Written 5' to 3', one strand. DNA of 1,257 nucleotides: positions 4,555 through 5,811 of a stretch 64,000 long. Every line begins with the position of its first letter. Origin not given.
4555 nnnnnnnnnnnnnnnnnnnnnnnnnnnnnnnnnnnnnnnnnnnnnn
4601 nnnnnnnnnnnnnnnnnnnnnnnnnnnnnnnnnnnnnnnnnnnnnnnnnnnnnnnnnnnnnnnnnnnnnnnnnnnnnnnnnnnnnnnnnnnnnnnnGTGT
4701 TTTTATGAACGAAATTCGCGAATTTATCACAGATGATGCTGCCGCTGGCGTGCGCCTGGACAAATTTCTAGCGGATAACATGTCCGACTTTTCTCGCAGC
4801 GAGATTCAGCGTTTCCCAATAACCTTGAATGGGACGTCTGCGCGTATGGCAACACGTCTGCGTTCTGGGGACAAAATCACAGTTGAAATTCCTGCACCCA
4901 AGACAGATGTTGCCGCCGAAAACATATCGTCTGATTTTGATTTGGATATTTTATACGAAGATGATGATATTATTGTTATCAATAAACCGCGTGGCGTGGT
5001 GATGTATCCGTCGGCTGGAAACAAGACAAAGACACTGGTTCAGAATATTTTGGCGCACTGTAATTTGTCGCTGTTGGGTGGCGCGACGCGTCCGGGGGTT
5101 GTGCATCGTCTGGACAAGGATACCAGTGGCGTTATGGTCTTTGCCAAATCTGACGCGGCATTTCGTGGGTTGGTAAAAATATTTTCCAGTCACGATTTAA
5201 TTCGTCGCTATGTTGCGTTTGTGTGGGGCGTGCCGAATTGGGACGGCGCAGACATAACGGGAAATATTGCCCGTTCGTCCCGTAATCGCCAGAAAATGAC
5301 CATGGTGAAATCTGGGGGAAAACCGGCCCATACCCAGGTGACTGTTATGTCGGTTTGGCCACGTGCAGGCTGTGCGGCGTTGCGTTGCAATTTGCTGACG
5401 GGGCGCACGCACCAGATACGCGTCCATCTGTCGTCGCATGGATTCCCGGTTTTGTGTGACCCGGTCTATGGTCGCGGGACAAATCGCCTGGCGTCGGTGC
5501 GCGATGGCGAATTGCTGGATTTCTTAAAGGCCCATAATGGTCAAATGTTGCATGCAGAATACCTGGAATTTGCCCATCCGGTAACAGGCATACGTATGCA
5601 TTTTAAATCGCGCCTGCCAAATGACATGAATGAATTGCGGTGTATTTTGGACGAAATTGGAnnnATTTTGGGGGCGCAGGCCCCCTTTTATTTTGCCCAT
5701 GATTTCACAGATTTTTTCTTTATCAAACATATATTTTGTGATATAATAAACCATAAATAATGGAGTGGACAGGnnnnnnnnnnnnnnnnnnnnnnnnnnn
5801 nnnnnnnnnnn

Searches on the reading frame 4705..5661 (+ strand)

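Call 15: search_protein_families(library=pfam, proteins=[window:4705-5661:+], max_evalue=0.01)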
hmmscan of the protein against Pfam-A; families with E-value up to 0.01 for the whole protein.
window:4705-5661:+ (319 aa): 1 family
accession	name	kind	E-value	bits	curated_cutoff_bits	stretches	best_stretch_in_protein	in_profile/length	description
PF00849.27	PseudoU_synth_2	-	1.2e-27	97.4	26.8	1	88-244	1-152/152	RNA pseudouridylate synthase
